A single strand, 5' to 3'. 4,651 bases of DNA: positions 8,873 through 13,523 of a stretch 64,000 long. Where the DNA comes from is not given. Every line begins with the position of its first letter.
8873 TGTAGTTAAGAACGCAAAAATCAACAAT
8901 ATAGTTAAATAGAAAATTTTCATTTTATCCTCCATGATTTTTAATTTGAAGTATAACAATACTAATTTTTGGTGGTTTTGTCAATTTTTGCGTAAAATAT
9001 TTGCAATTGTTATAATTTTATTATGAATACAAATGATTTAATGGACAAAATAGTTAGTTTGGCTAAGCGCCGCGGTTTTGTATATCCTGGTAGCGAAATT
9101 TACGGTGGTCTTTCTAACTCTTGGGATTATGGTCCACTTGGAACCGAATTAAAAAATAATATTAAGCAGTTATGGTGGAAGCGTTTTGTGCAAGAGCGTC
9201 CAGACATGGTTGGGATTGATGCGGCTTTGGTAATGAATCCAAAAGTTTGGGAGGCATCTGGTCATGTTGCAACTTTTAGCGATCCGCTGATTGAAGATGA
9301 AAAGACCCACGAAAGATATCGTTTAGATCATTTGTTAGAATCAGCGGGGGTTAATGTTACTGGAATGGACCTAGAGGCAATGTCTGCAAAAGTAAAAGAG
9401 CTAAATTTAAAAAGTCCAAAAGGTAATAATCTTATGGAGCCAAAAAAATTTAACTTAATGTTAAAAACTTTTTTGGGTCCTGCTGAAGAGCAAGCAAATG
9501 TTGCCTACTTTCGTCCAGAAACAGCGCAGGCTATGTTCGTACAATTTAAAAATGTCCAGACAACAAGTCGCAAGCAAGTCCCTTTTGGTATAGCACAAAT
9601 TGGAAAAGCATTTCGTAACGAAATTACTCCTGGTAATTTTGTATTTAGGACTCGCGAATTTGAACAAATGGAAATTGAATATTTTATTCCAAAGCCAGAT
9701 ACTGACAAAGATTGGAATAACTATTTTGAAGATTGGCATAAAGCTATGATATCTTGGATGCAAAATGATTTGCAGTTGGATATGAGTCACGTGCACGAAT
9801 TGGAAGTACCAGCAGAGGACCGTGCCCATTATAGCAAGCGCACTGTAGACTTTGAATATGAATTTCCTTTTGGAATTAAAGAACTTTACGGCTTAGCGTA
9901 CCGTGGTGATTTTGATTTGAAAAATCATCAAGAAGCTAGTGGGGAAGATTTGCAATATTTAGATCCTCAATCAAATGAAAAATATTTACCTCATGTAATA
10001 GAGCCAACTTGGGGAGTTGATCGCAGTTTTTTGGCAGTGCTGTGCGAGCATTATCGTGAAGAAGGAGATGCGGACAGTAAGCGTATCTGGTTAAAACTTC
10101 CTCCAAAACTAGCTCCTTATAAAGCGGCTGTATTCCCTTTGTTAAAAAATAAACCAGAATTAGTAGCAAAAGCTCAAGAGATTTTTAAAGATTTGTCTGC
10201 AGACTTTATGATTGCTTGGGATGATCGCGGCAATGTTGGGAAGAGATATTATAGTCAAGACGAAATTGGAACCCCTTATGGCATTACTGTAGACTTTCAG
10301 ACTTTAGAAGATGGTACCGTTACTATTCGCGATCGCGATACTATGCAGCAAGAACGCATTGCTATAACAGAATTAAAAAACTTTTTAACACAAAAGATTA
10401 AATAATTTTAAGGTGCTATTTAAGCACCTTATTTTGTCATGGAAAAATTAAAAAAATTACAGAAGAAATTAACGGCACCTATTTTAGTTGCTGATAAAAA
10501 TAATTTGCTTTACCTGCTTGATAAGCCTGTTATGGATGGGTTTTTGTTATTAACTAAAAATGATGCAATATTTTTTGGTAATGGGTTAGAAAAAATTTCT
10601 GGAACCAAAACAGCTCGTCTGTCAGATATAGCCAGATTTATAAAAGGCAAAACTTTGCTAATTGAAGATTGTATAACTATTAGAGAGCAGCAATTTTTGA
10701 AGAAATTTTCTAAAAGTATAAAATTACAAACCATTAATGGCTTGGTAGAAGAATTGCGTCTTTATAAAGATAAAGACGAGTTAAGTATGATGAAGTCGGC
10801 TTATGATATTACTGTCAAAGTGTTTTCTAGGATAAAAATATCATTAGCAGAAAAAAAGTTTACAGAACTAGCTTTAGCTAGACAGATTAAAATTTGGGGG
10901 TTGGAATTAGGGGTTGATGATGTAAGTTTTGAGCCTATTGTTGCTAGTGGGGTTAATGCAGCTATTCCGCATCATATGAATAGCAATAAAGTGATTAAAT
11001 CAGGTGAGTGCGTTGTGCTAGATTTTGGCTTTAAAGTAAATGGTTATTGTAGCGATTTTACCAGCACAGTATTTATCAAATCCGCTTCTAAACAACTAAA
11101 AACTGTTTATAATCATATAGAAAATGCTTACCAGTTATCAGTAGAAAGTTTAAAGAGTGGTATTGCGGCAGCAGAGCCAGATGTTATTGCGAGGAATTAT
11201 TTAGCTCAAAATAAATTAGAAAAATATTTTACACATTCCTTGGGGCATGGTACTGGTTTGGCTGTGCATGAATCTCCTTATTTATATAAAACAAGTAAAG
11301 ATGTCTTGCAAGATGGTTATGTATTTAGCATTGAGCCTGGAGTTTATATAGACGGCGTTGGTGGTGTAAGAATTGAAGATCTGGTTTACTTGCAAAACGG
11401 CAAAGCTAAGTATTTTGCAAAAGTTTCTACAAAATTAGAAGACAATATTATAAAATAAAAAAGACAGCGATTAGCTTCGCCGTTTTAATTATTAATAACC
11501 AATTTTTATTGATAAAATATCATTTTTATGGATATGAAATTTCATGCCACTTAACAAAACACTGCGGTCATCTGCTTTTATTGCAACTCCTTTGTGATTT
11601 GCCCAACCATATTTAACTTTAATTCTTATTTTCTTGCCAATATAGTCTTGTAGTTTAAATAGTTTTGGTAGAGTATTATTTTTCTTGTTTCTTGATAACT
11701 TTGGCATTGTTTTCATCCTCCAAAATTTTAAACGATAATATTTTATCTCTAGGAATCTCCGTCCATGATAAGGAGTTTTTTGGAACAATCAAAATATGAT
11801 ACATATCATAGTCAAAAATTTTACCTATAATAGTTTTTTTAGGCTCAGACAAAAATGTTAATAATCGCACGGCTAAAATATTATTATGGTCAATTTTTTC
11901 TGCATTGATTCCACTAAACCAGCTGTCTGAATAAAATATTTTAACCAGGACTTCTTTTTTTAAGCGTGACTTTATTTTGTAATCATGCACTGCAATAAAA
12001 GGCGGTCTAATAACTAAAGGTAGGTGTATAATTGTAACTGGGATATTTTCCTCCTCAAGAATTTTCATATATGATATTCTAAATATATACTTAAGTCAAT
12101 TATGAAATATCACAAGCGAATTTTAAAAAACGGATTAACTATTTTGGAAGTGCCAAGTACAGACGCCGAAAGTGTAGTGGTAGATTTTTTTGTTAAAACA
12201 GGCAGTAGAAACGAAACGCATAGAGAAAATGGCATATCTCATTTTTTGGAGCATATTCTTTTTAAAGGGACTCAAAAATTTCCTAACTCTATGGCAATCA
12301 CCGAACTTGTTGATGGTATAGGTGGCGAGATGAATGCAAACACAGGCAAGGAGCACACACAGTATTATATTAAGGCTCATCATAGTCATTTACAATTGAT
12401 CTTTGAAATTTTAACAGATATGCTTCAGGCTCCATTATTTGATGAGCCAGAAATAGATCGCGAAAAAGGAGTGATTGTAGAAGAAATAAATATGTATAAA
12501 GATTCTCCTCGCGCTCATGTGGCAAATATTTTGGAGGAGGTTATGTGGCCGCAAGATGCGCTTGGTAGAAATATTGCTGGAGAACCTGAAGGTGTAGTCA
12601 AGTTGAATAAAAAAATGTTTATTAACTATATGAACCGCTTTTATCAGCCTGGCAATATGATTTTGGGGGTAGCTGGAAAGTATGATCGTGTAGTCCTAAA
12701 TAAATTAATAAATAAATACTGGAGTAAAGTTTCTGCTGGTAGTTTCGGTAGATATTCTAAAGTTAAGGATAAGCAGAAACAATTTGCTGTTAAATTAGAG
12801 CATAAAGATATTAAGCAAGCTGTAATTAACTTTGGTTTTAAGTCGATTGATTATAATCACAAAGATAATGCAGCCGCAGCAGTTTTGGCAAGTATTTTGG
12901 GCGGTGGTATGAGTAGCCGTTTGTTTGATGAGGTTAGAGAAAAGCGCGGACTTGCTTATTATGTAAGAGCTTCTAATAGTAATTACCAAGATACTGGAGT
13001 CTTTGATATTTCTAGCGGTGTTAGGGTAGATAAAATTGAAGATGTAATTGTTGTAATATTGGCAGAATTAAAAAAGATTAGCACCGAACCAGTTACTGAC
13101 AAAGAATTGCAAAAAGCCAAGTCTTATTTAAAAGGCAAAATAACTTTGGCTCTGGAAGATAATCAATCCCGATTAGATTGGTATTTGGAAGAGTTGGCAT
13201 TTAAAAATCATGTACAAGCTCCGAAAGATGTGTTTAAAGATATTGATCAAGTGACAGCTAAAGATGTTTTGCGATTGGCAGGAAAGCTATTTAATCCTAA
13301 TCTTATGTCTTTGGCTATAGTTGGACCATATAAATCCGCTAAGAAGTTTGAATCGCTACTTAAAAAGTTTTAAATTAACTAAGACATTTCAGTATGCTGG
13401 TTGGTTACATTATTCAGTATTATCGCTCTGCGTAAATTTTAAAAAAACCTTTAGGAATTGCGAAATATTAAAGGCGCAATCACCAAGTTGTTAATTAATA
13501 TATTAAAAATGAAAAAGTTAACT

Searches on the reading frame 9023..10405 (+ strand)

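Call 81: search_protein_families(library=pfam, proteins=[window:9023-10405:+], max_evalue=0.0001)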
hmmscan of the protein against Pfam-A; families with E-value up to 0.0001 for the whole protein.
window:9023-10405:+ (460 aa): 2 families
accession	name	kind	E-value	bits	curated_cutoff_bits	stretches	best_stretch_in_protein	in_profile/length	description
PF03129.25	HGTP_anticodon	-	1.3e-20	73.8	21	1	367-457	1-93/94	Anticodon binding domain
PF00587.30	tRNA-synt_2b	-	1.7e-07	31.9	29.3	1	161-343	11-178/179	tRNA synthetase class II core domain (G, H, P, S and T)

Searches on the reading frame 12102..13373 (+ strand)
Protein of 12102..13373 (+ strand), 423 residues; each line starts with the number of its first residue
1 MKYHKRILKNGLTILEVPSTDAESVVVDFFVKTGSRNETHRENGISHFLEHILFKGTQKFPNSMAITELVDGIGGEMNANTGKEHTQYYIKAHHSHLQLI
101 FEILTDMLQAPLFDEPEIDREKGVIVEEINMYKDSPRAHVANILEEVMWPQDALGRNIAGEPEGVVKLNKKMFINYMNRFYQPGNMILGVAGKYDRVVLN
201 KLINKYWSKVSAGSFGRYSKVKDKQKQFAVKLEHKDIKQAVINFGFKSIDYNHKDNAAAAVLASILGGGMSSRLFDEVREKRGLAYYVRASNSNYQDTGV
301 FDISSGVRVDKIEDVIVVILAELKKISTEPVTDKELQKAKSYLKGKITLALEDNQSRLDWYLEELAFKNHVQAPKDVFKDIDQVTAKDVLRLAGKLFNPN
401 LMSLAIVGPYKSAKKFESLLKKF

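Call 81: search_protein_families(library=pfam, proteins=[window:12102-13373:+], max_evalue=0.0001)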
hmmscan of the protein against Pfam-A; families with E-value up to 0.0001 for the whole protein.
window:12102-13373:+ (423 aa): 2 families
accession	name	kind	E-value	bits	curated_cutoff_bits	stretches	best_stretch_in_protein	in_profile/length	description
PF05193.26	Peptidase_M16_C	-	2.9e-43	148.3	23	1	168-342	2-180/181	Peptidase M16 inactive domain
PF00675.25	Peptidase_M16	-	5.8e-36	124.1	22.3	1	21-160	9-147/149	Insulinase (Peptidase family M16)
